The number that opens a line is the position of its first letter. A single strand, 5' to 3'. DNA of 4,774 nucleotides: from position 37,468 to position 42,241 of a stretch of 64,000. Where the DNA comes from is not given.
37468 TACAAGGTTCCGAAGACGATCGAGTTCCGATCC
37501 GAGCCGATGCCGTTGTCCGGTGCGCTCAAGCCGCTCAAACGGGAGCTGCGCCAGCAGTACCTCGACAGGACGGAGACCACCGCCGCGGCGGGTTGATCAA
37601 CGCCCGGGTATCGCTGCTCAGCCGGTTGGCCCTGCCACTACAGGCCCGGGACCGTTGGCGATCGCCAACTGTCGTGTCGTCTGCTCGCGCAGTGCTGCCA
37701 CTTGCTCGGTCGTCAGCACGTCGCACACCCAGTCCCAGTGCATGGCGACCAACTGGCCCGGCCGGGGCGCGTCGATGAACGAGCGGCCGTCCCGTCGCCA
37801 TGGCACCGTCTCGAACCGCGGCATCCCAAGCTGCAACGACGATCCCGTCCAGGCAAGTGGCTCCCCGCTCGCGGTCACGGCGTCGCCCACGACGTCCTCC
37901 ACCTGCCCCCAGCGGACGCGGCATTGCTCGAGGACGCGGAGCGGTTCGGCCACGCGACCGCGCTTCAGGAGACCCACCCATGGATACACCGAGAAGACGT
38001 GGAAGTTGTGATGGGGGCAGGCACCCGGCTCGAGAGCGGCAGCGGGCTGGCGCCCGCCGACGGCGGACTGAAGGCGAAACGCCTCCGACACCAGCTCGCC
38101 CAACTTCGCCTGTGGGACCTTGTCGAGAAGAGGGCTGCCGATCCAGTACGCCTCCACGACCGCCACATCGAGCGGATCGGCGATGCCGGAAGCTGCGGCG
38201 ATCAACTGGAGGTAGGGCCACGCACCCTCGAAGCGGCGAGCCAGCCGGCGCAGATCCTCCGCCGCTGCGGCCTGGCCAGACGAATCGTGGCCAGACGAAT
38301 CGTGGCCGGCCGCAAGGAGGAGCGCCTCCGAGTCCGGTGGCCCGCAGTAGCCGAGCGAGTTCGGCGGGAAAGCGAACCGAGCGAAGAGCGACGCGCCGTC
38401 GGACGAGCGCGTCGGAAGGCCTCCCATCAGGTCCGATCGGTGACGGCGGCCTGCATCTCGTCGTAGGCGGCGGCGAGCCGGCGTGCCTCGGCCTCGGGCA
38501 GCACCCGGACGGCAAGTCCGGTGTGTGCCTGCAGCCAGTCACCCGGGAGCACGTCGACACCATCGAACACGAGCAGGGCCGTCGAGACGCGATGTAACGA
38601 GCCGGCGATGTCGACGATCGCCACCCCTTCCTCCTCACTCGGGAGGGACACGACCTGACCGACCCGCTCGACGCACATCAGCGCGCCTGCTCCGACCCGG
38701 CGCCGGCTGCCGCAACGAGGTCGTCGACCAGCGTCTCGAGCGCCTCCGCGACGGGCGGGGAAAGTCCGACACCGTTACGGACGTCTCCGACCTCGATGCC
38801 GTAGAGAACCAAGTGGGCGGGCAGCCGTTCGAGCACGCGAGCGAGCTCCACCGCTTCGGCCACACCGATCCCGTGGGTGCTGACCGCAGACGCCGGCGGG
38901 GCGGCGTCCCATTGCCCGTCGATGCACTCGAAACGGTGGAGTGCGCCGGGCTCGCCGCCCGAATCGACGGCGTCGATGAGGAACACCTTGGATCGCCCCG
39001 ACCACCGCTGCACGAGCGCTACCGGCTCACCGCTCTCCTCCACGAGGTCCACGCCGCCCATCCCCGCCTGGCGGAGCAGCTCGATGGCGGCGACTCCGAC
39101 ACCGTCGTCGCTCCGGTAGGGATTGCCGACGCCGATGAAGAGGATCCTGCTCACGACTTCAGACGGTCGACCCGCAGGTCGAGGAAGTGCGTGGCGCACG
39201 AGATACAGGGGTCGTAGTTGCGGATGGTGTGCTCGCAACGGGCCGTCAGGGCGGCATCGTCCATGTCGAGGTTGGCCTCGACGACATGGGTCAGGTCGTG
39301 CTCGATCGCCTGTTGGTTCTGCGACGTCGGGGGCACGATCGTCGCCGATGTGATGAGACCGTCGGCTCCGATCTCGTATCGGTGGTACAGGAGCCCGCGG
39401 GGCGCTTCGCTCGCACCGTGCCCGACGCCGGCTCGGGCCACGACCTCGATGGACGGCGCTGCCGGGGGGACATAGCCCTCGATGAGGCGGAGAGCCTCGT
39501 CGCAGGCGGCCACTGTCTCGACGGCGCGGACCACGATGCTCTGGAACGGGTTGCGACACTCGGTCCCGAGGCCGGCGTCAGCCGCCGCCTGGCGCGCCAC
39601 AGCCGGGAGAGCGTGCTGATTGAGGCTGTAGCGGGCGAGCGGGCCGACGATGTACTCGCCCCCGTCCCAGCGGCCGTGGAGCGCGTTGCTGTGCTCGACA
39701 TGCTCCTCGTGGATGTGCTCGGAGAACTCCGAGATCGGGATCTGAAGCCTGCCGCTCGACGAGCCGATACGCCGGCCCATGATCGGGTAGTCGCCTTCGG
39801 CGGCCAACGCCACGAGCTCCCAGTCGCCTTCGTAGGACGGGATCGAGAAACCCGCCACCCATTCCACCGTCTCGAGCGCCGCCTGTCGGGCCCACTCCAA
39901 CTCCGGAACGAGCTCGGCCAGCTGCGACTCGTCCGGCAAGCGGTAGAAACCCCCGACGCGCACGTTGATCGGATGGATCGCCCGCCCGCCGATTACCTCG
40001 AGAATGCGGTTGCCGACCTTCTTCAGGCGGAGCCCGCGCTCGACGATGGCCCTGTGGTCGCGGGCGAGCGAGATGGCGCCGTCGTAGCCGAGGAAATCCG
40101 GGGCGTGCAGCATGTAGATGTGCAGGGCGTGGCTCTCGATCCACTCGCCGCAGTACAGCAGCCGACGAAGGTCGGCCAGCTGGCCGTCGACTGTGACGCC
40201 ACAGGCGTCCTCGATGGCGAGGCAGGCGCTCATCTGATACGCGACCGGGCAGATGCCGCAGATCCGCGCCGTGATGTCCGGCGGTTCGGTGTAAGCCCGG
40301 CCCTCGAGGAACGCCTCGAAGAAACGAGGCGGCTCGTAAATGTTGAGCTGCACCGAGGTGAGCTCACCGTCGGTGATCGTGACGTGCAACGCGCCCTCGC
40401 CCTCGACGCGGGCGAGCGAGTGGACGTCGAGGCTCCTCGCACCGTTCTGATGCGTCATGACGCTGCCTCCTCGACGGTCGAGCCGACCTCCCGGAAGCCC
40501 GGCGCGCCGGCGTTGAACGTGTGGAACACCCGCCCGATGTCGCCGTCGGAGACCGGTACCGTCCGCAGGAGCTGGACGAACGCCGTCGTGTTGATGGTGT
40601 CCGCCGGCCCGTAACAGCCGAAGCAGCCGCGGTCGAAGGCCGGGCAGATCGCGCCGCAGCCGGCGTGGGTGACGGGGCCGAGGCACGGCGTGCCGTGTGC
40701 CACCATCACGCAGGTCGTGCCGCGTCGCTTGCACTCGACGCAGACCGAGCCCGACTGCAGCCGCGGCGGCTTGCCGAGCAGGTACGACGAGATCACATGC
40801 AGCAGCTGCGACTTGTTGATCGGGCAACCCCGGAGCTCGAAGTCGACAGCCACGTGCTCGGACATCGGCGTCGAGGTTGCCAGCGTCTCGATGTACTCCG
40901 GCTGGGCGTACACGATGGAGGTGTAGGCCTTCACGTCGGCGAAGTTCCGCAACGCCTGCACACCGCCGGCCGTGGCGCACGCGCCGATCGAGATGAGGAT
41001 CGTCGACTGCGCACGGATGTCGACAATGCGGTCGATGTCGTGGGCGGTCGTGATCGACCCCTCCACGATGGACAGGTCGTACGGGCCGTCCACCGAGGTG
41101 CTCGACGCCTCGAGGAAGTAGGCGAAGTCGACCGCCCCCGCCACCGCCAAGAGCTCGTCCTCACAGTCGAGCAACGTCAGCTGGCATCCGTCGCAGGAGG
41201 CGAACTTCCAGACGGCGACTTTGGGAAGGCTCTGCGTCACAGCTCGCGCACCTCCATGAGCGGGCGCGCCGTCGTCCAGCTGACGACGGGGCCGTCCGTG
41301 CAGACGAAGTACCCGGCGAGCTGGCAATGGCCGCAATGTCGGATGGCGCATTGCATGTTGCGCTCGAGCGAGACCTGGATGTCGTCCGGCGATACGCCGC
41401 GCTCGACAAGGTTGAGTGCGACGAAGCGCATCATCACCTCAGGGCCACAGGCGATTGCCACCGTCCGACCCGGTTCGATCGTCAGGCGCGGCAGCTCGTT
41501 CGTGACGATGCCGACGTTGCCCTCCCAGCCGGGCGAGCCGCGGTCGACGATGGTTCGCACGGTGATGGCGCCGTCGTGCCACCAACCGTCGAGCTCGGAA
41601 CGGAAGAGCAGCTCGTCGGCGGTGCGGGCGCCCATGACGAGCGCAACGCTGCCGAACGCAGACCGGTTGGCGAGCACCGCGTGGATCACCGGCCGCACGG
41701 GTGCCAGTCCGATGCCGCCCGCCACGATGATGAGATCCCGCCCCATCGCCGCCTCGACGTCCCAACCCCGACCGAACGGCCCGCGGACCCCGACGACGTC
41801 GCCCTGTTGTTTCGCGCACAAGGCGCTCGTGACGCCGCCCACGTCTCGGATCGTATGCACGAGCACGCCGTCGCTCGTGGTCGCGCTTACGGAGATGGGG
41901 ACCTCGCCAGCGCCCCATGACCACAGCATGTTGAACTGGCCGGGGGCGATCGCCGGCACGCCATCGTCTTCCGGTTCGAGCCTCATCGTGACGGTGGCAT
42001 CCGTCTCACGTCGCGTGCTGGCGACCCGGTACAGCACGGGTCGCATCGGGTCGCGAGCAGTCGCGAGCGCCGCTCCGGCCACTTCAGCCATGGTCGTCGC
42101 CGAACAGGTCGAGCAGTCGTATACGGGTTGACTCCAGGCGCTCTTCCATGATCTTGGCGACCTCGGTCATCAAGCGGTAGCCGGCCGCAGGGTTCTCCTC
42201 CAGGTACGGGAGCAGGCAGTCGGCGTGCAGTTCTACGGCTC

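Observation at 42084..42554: Stand-alone cNMP-binding domain protein translationally coupled between the beta and gamma subunits of a group-3b-like [NiFe]-hydrogenase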

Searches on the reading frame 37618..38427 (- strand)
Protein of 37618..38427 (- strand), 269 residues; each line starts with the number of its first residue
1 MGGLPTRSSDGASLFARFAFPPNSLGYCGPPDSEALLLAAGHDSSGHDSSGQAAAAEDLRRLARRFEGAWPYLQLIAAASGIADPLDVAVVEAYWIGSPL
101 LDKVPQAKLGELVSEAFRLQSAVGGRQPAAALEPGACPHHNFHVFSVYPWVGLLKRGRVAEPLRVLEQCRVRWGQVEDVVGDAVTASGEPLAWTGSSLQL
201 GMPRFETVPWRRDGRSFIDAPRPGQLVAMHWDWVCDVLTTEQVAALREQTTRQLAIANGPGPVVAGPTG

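Call 4: search_protein_families(library=pfam, proteins=[window:37618-38427:-], max_evalue=0.01)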
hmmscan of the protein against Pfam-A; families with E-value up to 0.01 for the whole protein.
window:37618-38427:- (269 aa): 1 family
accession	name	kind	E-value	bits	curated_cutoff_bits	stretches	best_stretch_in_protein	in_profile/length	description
PF19927.4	DUF6390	-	1e-87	294.1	25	1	9-258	3-238/244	Family of unknown function (DUF6390)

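Call 5: search_protein_families(library=ncbifam, proteins=[window:37618-38427:-], max_evalue=0.01)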
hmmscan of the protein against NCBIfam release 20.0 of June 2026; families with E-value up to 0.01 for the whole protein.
window:37618-38427:- (269 aa): 0 families

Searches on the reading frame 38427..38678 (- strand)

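Call 4: search_protein_families(library=pfam, proteins=[window:38427-38678:-], max_evalue=0.01)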
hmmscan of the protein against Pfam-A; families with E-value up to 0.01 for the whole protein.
window:38427-38678:- (83 aa): 1 family
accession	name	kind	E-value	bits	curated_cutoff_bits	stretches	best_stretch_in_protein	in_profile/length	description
PF01455.23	HupF_HypC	-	1.8e-10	41.2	28.5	1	1-71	1-64/65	HupF/HypC family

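Call 5: search_protein_families(library=ncbifam, proteins=[window:38427-38678:-], max_evalue=0.01)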
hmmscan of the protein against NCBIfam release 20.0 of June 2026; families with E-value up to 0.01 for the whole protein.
window:38427-38678:- (83 aa): 3 families
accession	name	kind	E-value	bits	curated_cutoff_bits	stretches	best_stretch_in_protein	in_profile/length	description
TIGR00074.1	hypC_hupF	subfamily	5.3e-12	45.5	48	1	1-81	1-74/80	HypC/HybG/HupF family hydrogenase formation chaperone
NF007721.0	PRK10413.1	equivalog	3.6e-09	36.4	115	1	1-81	1-81/87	hydrogenase maturation factor HybG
NF007712.0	PRK10409.1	equivalog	0.00034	20.8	136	1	1-76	1-75/90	HypC/HybG/HupF family hydrogenase formation chaperone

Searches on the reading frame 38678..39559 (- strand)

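Call 4: search_protein_families(library=pfam, proteins=[window:38678-39559:-], max_evalue=0.01)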
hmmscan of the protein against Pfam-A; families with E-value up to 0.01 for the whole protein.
window:38678-39559:- (293 aa): 1 family
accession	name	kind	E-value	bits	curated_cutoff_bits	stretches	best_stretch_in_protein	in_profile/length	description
PF01750.23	HycI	-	6.4e-12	45.9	23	1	170-281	17-127/130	Hydrogenase maturation protease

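Call 5: search_protein_families(library=ncbifam, proteins=[window:38678-39559:-], max_evalue=0.01)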
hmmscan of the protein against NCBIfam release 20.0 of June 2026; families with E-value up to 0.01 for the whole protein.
window:38678-39559:- (293 aa): 7 families
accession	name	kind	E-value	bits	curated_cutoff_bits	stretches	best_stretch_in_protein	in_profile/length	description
TIGR00072.1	hydrog_prot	superfamily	1.7e-31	109.2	47.45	1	142-282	3-142/145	hydrogenase maturation protease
TIGR00140.1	hupD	subfamily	6.1e-15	55.5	151.8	1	139-282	1-144/151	HyaD/HybD family hydrogenase maturation endopeptidase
NF007777.0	PRK10466.1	equivalog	1.2e-12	47.9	190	1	138-284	2-148/164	HyaD/HybD family hydrogenase maturation endopeptidase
NF045519.1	NiFeSe_H2_mat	exception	2.3e-10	40.5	190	1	138-279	2-141/152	NiFeSe hydrogenase maturation protease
NF007616.0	PRK10264.1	equivalog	1.2e-07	31.6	261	1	138-258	5-125/195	hydrogenase 1 maturation protease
TIGR00142.1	hycI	equivalog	5.2e-07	29.5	119.1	1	140-285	2-142/146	hydrogenase maturation peptidase HycI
TIGR00130.1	frhD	equivalog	1.9e-06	28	134.95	1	137-278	3-144/153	coenzyme F420-reducing hydrogenase, FrhD protein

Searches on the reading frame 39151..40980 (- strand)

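Call 4: search_protein_families(library=pfam, proteins=[window:39151-40980:-], max_evalue=0.01)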
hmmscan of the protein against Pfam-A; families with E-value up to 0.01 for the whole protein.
window:39151-40980:- (609 aa): 1 family
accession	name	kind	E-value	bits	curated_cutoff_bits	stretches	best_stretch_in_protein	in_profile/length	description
PF00374.24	NiFeSe_Hases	-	7.9e-25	88.2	25.8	2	219-298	1-80/508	Nickel-dependent hydrogenase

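Call 5: search_protein_families(library=ncbifam, proteins=[window:39151-40980:-], max_evalue=0.01)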
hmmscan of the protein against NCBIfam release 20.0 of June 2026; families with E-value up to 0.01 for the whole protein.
window:39151-40980:- (609 aa): 10 families
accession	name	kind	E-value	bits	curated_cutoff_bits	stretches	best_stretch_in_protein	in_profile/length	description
NF040828.1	sulfhyd_ShyA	equivalog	4.1e-79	266.4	700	1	184-600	3-413/415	NAD(P)-dependent hydrogenase/sulfhydrogenase 2 subunit alpha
NF040832.1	sulfhyd_HydA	equivalog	1.7e-73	248.2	880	1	186-600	7-424/426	NADPH-dependent hydrogenase/sulfhydrogenase 1 subunit alpha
TIGR03295.1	frhA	equivalog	2.1e-39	135.6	392.5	1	186-600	7-397/412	coenzyme F420 hydrogenase subunit alpha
NF041785.2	VhuA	equivalog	1.3e-38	132.7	800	1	186-563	6-409/418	F420-non-reducing hydrogenase Vhu subunit A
NF033181.1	NiFeSe_hydrog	equivalog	1.3e-32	113.4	600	2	186-352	6-165/507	nickel-dependent hydrogenase large subunit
NF045518.1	H2_NiFeSe_large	exception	4.2e-30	105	780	2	184-309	4-129/485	NiFeSe hydrogenase large subunit HysA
NF007550.0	PRK10170.1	equivalog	1.1e-15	57.1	1101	1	176-300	11-135/597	Ni/Fe-hydrogenase large subunit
NF007778.0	PRK10467.1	equivalog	3.1e-13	48.9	969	2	186-302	7-122/567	hydrogenase 2 large subunit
NF041786.2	VhuU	equivalog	4.2e-05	23.3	70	1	583-601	12-30/45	F420-non-reducing hydrogenase selenoprotein subunit VhuU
TIGR01962.1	NuoD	equivalog_domain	0.0039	16.1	459.35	1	218-358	40-168/386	NADH dehydrogenase (quinone) subunit D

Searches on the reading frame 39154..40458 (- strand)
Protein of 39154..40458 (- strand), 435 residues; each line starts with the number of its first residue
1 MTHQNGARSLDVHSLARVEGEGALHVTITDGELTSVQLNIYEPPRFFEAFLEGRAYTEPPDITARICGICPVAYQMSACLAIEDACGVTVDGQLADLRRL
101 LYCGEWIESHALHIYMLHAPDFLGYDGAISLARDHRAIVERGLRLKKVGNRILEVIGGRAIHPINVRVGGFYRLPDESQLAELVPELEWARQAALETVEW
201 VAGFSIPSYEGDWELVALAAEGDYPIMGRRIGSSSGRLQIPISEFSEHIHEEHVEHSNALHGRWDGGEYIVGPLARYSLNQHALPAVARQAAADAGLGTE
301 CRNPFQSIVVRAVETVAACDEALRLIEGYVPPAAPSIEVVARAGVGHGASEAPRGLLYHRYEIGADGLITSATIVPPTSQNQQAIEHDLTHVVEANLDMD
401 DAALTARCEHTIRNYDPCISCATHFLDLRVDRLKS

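Call 43: search_solved_structures(query=window:39154-40458:-, max_evalue=1e-10)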
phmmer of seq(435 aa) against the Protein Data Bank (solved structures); distinct sequences matched with E-value up to 1e-10: 65 (the best 60 are shown).
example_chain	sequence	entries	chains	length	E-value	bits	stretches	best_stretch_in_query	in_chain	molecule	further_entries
5yxy_A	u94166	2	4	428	9.5e-69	236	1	10-425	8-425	Cytosolic NiFe-hydrogenase, alpha subunit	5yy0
9nez_D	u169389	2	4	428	2.4e-68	234.7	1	11-426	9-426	Sulfhydrogenase 1 subunit alpha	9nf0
9e15_B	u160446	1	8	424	1.1e-67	232.5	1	11-424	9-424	Sulfhydrogenase 1 subunit alpha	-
9e1j_B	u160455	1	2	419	1.3e-67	232.3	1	12-424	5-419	Sulfhydrogenase 1 subunit alpha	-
5odc_F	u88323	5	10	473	8.9e-49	170.2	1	10-427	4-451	Methyl-viologen reducing hydrogenase subunit A | Methyl-viologen reducing hydrogenase, subunit A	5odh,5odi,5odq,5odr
7t2r_D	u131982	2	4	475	9.1e-45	157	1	9-426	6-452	NiFe hydrogenase large subunit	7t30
5xf9_D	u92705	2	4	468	3.6e-41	145.1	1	5-424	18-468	NAD-reducing hydrogenase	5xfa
9sfi_g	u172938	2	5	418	8.9e-41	143.8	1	11-390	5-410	Coenzyme F420-reducing hydrogenase, alpha subunit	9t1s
9sw2_F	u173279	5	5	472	1.2e-40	143.4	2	11-216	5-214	F420-non-reducing hydrogenase subunit A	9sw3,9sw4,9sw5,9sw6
9r51_A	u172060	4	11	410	1.2e-28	103.9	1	10-426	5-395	F420-reducing [NiFe]-hydrogenase from Methanothermococcus thermolithotrophicus subunit alp | F420-reducing [NiFe]-hydrogenase from Methanothermococcus thermolit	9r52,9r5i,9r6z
5jsu_B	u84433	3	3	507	4.6e-25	92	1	6-184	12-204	Periplasmic [NiFeSe] hydrogenase, large subunit, selenocysteine-containing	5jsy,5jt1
6qgt_A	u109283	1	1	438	1.1e-23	87.5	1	11-174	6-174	F420-reducing hydrogenase, subunit alpha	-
6qgr_A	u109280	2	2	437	1.1e-23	87.4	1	11-174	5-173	Coenzyme F420 hydrogenase subunit alpha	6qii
5jsh_B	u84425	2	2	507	1.5e-23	87.1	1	6-184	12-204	Periplasmic [NiFeSe] hydrogenase, large subunit, selenocysteine-containing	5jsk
6ruc_B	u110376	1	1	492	4.5e-23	85.5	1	6-184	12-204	Periplasmic [NiFeSe] hydrogenase, large subunit, selenocysteine-containing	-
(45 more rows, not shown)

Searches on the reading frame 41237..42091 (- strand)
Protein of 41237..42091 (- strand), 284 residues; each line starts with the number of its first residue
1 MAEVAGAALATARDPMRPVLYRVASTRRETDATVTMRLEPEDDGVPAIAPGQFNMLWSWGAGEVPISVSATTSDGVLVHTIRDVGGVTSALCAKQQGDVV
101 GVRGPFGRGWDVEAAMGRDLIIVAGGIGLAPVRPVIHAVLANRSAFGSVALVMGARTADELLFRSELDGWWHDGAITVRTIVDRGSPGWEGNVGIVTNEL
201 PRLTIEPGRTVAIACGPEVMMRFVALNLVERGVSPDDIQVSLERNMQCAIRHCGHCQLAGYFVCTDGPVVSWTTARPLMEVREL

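Call 4: search_protein_families(library=pfam, proteins=[window:41237-42091:-], max_evalue=0.01)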
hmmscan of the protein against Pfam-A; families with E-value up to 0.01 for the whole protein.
window:41237-42091:- (284 aa): 2 families
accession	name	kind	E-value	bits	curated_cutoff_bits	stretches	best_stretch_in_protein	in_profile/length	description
PF00175.26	NAD_binding_1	-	9.2e-17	62.1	22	1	123-225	2-108/109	Oxidoreductase NAD-binding domain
PF10418.14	DHODB_Fe-S_bind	-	0.00019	21.5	23.9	1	243-270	1-35/41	Iron-sulfur cluster binding domain of dihydroorotate dehydrogenase B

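Call 5: search_protein_families(library=ncbifam, proteins=[window:41237-42091:-], max_evalue=0.01)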
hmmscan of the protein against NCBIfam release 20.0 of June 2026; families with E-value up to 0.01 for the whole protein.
window:41237-42091:- (284 aa): 27 families (the best 25 are shown)
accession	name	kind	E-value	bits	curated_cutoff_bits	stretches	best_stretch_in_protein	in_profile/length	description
TIGR02911.1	sulfite_red_B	equivalog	2.6e-56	190.6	288.6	1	18-279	5-260/261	anaerobic sulfite reductase subunit AsrB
NF006220.0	PRK08345.1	subfamily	1.4e-50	172.2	395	1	48-272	43-284/294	cytochrome-c3 hydrogenase subunit gamma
NF000796.0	PRK00054.1-1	equivalog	2.7e-49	167.7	224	1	18-271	3-231/254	dihydroorotate dehydrogenase electron transfer subunit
NF040835.1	sulfhyd_HydG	equivalog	2.4e-41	141.9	650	1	46-272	48-281/292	NADPH-dependent hydrogenase/sulfhydrogenase 1 subunit gamma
NF040830.1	sulfhyd_ShyC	equivalog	3.3e-39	134.8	600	1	39-274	30-280/288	NAD(P)-dependent hydrogenase/sulfhydrogenase 2 subunit gamma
NF009414.0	PRK12778.1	equivalog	7.2e-22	77.4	1103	1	49-269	29-242/752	bifunctional dihydroorotate dehydrogenase B NAD binding subunit/NADPH-dependent glutamate synthase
NF000798.0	PRK00054.1-3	equivalog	6.6e-21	75.1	219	1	47-270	30-237/244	dihydroorotate dehydrogenase electron transfer subunit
NF004862.0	PRK06222.1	subfamily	2.4e-20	73.2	220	1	47-269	27-242/281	sulfide/dihydroorotate dehydrogenase-like FAD/NAD-binding protein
NF000799.0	PRK00054.1-4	equivalog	1.9e-18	66.5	314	1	65-270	54-251/258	dihydroorotate dehydrogenase electron transfer subunit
NF000797.0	PRK00054.1-2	equivalog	2e-15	56.8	270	1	65-270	62-260/267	dihydroorotate dehydrogenase electron transfer subunit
NF009415.0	PRK12779.1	equivalog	6.8e-15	54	1519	1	47-258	676-893/944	putative bifunctional glutamate synthase subunit beta/2-polyprenylphenol hydroxylase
NF040810.1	BenC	equivalog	5.2e-14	52.1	430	1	22-237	108-324/333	benzoate 1,2-dioxygenase electron transfer component BenC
NF045803.1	MethMoxFADbindMmoC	equivalog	8.5e-12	44.5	500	1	48-238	140-335/343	aromatic/alkene monooxygenase hydroxylase FAD-binding subunit MmoC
NF009413.0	PRK12775.1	equivalog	2e-11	42.4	1895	1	26-268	5-241/1006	putative trifunctional 2-polyprenylphenol hydroxylase/glutamate synthase subunit beta/ferritin domain-containing protein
NF009805.0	PRK13289.1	equivalog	1.9e-09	36.9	432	1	21-239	157-388/399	NO-inducible flavohemoprotein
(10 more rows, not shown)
